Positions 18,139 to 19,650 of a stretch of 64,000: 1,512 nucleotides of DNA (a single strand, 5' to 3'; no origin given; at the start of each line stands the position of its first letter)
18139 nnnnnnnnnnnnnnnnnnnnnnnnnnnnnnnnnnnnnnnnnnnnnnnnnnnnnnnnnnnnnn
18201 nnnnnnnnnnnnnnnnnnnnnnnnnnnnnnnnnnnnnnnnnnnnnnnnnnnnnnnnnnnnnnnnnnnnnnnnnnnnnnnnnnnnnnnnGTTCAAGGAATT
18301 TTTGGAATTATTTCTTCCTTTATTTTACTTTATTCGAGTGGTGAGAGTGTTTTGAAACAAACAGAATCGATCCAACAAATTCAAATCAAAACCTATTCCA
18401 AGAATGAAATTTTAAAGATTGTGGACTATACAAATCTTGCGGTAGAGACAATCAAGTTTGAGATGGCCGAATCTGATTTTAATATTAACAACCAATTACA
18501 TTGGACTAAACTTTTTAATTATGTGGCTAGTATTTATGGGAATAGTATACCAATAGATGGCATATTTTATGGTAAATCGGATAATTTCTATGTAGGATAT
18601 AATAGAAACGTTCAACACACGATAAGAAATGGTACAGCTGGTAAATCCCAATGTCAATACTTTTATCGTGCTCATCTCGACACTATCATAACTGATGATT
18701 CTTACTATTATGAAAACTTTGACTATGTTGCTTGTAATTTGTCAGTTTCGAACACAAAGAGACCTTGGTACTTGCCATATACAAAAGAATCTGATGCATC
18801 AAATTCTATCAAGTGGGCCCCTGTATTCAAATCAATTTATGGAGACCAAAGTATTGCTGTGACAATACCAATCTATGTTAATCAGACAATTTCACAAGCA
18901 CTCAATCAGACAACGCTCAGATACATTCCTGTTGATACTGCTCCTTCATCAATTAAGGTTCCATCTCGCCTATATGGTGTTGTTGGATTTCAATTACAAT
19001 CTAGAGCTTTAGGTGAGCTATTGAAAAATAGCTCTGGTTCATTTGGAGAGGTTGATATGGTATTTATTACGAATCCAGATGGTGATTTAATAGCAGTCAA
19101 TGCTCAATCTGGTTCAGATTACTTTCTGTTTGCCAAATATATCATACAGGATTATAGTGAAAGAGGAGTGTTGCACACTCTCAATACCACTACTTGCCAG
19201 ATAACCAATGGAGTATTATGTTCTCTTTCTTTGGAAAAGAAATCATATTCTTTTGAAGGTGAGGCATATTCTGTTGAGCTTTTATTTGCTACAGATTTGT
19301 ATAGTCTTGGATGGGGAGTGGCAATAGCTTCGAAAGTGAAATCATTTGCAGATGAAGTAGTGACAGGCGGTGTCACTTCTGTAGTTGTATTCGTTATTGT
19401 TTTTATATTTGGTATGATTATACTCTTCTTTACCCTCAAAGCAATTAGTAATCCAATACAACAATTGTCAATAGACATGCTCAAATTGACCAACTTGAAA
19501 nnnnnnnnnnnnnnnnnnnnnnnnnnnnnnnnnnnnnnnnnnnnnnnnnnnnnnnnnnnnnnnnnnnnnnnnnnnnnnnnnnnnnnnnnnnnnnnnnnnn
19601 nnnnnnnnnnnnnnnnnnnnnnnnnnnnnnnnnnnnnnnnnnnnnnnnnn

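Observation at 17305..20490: Receptor-type Cache/HAMP protein with a catalytically degenerate class III cyclase domain (pseudo-cyclase)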

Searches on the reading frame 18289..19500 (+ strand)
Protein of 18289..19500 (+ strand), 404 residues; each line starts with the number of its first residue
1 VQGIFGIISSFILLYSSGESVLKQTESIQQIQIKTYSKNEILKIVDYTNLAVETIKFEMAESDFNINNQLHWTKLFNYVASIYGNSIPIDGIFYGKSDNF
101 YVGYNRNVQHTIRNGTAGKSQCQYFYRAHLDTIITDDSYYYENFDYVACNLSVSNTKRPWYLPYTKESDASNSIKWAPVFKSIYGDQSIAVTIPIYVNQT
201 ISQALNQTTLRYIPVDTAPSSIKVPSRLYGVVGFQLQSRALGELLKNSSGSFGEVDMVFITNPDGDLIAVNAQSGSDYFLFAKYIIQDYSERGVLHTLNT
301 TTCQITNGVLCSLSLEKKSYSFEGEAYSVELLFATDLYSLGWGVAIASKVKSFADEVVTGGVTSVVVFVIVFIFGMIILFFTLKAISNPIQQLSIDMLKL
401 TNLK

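Call 11: search_protein_families(library=pfam, proteins=[window:18289-19500:+], max_evalue=10)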
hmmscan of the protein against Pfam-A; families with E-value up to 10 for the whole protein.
window:18289-19500:+ (404 aa): 2 families
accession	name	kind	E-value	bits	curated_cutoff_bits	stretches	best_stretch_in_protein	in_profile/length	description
PF24199.1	DUF7424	-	0.012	15.8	27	1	121-220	31-126/196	Domain of unknown function (DUF7424)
PF01286.23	XPA_N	-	0.15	12.6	27.1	1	137-150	13-26/32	XPA protein N-terminal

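Call 22: search_protein_representatives(alignment_id=A2)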
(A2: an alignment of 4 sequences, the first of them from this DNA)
Query: 4 sequences, 348 profile positions. Proteins with E-value up to 0.001 (for the whole library): 29; up to 1e-10: 21; up to 1e-30: 10. The best 29 are listed.
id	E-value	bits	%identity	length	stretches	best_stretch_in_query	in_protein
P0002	7.2e-178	607.3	-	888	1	1-348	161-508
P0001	4.7e-174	594.7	-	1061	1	1-348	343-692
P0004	2.5e-122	424.7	-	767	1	1-348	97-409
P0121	3.6e-50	187.3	-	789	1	1-345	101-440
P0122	2.7e-47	177.9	-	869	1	1-348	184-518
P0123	2.7e-46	174.6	-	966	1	1-348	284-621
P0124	2.4e-39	151.7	-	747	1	1-348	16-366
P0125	2.2e-35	138.7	-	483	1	1-343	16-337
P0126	2.9e-33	131.7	-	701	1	21-348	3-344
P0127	4.6e-33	131.1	-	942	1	1-348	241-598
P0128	3.3e-27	111.8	-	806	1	1-348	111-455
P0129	1.0e-24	103.6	-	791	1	2-348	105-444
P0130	8.0e-22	94.1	-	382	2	22-212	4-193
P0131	6.3e-17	78.0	-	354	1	1-169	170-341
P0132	2.4e-16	76.1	-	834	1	1-344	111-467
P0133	6.8e-15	71.3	-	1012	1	1-346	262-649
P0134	7.7e-15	71.2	-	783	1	1-341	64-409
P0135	8.4e-14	67.7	-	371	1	203-348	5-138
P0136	1.9e-13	66.6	-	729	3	136-277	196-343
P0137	3.0e-13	65.9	-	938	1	2-333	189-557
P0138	7.3e-12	61.4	-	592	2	136-273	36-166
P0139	3.6e-07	45.9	-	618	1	153-346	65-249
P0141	8.5e-06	41.4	-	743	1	1-348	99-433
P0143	1.1e-04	37.8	-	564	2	212-346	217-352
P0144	3.2e-04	36.2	-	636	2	211-347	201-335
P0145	7.4e-04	35.0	-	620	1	210-345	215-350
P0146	8.1e-04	34.9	-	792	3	211-344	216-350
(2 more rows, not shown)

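Call 25: search_protein_families(library=pfam, proteins=[P0121, P0127, P0139, P0143, P0144, P0145, P0146, P0136, P0141, P0123], max_evalue=0.1)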
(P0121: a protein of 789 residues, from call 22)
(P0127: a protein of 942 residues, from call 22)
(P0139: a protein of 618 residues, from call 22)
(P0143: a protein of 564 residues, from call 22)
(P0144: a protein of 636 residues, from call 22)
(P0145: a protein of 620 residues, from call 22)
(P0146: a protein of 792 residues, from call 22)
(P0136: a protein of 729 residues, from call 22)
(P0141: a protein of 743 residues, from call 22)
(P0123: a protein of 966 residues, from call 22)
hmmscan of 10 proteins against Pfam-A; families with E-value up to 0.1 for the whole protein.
P0121 (789 aa): 3 families
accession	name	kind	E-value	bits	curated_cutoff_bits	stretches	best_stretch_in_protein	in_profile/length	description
PF00211.25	Guanylate_cyc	-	5.1e-22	78.8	21.9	1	525-703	6-177/183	Adenylate and Guanylate cyclase catalytic domain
PF05996.17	Fe_bilin_red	-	0.018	15.2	31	1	507-569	113-177/228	Ferredoxin-dependent bilin reductase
PF16038.10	TMIE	-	0.089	13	27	0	50-66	27-43/85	TMIE protein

P0127 (942 aa): 2 families
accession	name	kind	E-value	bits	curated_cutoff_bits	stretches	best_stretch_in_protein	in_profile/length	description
PF00211.25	Guanylate_cyc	-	2.1e-22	80.1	21.9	1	696-876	5-177/183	Adenylate and Guanylate cyclase catalytic domain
PF13012.11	MitMem_reg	-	0.052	13.9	26.6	0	644-738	17-106/113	Maintenance of mitochondrial structure and function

P0139 (618 aa): 3 families
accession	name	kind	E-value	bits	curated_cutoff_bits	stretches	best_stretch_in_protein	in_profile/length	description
PF00211.25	Guanylate_cyc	-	6.2e-20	72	21.9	1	352-535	7-179/183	Adenylate and Guanylate cyclase catalytic domain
PF02949.25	7tm_6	-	0.0021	17.6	25.8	1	173-294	64-165/313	7tm Odorant receptor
PF05454.16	DAG1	-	0.039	13.8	23.3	1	234-273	135-174/290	Dystroglycan (Dystrophin-associated glycoprotein 1)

P0143 (564 aa): 8 families
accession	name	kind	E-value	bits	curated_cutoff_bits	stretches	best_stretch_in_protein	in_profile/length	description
PF02743.24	dCache_1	-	6.9e-21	75.3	45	1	49-282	6-207/240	Cache domain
PF00672.30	HAMP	-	2.3e-12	47.5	25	1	372-423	2-53/53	HAMP domain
PF22673.2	MCP-like_PDC_1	-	4.3e-10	40.5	27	1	134-229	17-110/113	Methyl-accepting chemotaxis protein-like, first PDC sensor domain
PF08448.16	PAS_4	-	9.8e-09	35.9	23.1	1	439-554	1-109/110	PAS fold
PF00989.32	PAS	-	3.9e-08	33.7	22.6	1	434-469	2-37/113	PAS fold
PF13188.13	PAS_8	-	2.6e-06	27.6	21.8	1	434-476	2-43/65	PAS domain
PF17201.10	Cache_3-Cache_2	-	1.7e-05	24.7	27.7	1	208-347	166-293/299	Cache 3/Cache 2 fusion domain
PF13426.13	PAS_9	-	2.3e-05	25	27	1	443-552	1-103/103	PAS domain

P0144 (636 aa): 4 families
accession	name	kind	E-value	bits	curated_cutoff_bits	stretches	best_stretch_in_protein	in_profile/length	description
PF00027.35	cNMP_binding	-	1.1e-20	73.8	27.5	1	491-575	2-89/89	Cyclic nucleotide-binding domain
PF02743.24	dCache_1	-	1.2e-15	58.1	45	1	142-266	74-192/240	Cache domain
PF00672.30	HAMP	-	2.4e-09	37.8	25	1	354-403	2-48/53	HAMP domain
PF22673.2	MCP-like_PDC_1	-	1.7e-08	35.3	27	1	147-216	43-112/113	Methyl-accepting chemotaxis protein-like, first PDC sensor domain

P0145 (620 aa): 6 families
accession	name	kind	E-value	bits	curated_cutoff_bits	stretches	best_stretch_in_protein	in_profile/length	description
PF00672.30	HAMP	-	3.1e-16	59.9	25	1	371-421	2-52/53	HAMP domain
PF00512.31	HisKA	-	1.2e-15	57.8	26.9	1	452-513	2-62/66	His Kinase A (phospho-acceptor) domain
PF02743.24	dCache_1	-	2.1e-12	47.6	45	1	152-269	80-186/240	Cache domain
PF22673.2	MCP-like_PDC_1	-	4.3e-10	40.4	27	1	150-231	32-112/113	Methyl-accepting chemotaxis protein-like, first PDC sensor domain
PF07914.17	DUF1679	-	0.033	13.5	24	1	378-480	173-273/414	Uncharacterized oxidoreductase dhs-27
PF08647.16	BRE1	-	0.051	14.1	27.9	0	403-453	5-55/95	BRE1 E3 ubiquitin ligase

P0146 (792 aa): 8 families
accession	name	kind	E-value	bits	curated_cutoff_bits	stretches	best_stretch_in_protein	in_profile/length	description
PF00211.25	Guanylate_cyc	-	4.1e-64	216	21.9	1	601-779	3-182/183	Adenylate and Guanylate cyclase catalytic domain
PF02743.24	dCache_1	-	3.8e-23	82.7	45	1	50-336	5-239/240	Cache domain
PF22673.2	MCP-like_PDC_1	-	9.7e-14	52.2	27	1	148-231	27-112/113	Methyl-accepting chemotaxis protein-like, first PDC sensor domain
PF00672.30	HAMP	-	4.5e-06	27.3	25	1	375-422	5-52/53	HAMP domain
PF13188.13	PAS_8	-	6.1e-05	23.2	21.8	1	452-497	2-44/65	PAS domain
PF13426.13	PAS_9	-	0.00075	20.2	27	1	461-562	1-103/103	PAS domain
PF17201.10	Cache_3-Cache_2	-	0.00078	19.3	27.7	1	210-348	166-294/299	Cache 3/Cache 2 fusion domain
PF00017.30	SH2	-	0.049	14.2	21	0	130-161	15-44/77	SH2 domain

P0136 (729 aa): 2 families
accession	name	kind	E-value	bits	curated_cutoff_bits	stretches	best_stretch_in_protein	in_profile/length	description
PF00211.25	Guanylate_cyc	-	4.7e-09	36.5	21.9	1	488-665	6-176/183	Adenylate and Guanylate cyclase catalytic domain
PF02743.24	dCache_1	-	0.034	14.1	45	1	282-327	140-194/240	Cache domain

P0141 (743 aa): 1 family
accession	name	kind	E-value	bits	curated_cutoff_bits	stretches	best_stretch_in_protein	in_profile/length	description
PF00211.25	Guanylate_cyc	-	3.8e-14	53.1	21.9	1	534-711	7-178/183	Adenylate and Guanylate cyclase catalytic domain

P0123 (966 aa): 1 family
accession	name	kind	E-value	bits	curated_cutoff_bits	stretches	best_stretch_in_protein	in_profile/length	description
PF00211.25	Guanylate_cyc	-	1.2e-10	41.8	21.9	1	721-854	10-138/183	Adenylate and Guanylate cyclase catalytic domain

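Call 32: find_homologous_proteins(query=A6, max_evalue=0.001)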
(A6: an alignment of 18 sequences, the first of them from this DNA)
Query A6 (18 sequences): 4981 candidates shared short words with the query, none scored E <= 0.001.

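Call 33: list_cluster_members(proteins=[P0133, P0134, P0136, P0137, P0138, P0139, P0141, P0130, P0131, P0135])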
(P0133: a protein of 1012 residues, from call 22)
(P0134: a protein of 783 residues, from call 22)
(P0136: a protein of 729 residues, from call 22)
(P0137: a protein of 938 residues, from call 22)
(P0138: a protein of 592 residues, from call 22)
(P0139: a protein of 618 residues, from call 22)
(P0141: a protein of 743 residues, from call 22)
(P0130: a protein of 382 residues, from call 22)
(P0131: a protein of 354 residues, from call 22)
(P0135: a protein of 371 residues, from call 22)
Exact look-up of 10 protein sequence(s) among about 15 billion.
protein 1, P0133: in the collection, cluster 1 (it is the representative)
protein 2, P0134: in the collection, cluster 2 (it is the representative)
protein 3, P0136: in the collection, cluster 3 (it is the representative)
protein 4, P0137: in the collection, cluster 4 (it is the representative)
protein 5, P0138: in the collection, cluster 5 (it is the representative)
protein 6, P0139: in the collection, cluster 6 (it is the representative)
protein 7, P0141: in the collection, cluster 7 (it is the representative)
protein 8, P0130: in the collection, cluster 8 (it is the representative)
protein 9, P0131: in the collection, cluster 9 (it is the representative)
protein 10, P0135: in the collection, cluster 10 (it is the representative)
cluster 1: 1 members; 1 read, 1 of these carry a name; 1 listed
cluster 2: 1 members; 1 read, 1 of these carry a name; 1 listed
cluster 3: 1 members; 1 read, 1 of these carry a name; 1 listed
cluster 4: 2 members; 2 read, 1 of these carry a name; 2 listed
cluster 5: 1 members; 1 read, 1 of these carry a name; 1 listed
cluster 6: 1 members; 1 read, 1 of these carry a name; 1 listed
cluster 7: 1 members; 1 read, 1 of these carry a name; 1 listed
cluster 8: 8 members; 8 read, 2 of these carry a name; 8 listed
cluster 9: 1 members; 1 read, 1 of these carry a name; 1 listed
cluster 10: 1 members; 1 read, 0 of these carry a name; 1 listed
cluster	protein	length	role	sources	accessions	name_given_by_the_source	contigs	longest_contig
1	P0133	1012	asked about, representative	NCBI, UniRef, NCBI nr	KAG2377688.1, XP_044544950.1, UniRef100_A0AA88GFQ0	hypothetical protein C9374_009204 [Naegleria lovaniensis] | Guanylate cyclase domain-containing protein n=1 Tax=Naegleria lovaniensis TaxID=51637 ... | uncharacterized protein C9374_009204 [Naegleria lovaniensis]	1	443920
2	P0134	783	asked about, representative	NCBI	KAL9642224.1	hypothetical protein ABK040_007225 [Willaertia magna]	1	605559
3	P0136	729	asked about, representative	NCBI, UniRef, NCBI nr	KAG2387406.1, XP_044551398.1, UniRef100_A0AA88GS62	hypothetical protein C9374_001738 [Naegleria lovaniensis] | Guanylate cyclase domain-containing protein n=1 Tax=Naegleria lovaniensis TaxID=51637 ... | uncharacterized protein C9374_001738 [Naegleria lovaniensis]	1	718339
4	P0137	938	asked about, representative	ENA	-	-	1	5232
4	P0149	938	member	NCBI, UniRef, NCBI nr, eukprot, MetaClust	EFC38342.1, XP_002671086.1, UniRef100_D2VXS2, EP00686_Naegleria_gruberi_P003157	predicted protein [Naegleria gruberi] | Predicted protein n=1 Tax=Naegleria gruberi TaxID=5762 RepID=D2VXS2_NAEGR | uncharacterized protein NAEGRDRAFT_73850 [Naegleria gruberi]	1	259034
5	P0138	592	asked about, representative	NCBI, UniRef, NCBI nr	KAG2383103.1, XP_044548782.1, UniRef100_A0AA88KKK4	hypothetical protein C9374_004440 [Naegleria lovaniensis] | Guanylate cyclase domain-containing protein n=1 Tax=Naegleria lovaniensis TaxID=51637 ... | uncharacterized protein C9374_004440 [Naegleria lovaniensis]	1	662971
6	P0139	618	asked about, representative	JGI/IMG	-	class 3 adenylate cyclase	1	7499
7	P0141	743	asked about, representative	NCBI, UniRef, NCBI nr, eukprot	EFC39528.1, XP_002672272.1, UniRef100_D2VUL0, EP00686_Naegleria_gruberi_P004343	predicted protein [Naegleria gruberi] | Predicted protein n=1 Tax=Naegleria gruberi TaxID=5762 RepID=D2VUL0_NAEGR | uncharacterized protein NAEGRDRAFT_52378 [Naegleria gruberi]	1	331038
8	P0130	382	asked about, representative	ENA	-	-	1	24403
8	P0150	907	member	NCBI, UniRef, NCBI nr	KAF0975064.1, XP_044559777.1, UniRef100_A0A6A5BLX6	hypothetical protein FDP41_005817 [Naegleria fowleri] | Guanylate cyclase domain-containing protein n=1 Tax=Naegleria fowleri TaxID=5763 ... | uncharacterized protein FDP41_005817 [Naegleria fowleri]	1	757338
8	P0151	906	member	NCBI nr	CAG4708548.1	unnamed protein product [Naegleria fowleri]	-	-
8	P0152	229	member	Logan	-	-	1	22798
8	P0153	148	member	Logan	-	-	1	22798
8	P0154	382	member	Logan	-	-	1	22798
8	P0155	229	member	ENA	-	-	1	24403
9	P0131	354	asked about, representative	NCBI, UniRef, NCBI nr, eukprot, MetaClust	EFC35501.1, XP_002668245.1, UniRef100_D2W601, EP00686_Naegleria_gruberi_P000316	predicted protein [Naegleria gruberi] | Predicted protein n=1 Tax=Naegleria gruberi TaxID=5762 RepID=D2W601_NAEGR | uncharacterized protein NAEGRDRAFT_82368 [Naegleria gruberi]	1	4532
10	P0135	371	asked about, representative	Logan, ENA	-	-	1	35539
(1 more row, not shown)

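Call 41: predict_structure(alignment_id=A6)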
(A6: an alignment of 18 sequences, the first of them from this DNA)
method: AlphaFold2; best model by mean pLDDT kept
length: 350 residues; sequences in the alignment: 18
mean_pLDDT: 85.1   pTM: 0.83
mean pLDDT of the five models: 85.1, 82.2, 81.8, 81.1, 78.5
residues with pLDDT >= 90: 158; 70-90: 154; 50-70: 33; < 50: 5
segments of 3 or more residues with pLDDT < 50: 347-350
pLDDT, mean of each block of 10 residues (from residue 1): 68 78 80 91 90 91 90 90 92 85 69 73 79 86 93 87 89 92 92 87 90 95 91 82 92 92 94 95 72 65 92 91 87 83 56
secondary structure, 60 per line:
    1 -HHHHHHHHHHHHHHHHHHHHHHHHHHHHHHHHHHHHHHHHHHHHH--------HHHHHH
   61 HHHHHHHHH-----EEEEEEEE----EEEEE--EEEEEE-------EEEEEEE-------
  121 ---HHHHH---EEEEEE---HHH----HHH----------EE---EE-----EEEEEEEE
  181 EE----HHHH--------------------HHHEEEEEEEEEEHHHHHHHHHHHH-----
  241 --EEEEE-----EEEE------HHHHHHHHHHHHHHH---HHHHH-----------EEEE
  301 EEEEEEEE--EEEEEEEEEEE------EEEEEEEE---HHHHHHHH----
elements in order: H2-46 H55-69 E75-82 E87-91 E94-99 E107-113 H124-128 E132-137 E173-182 H187-190 E214-223 H224-235 E243-247 E253-256 H263-277 H281-285 E297-308 E311-321 E328-335 H339-346
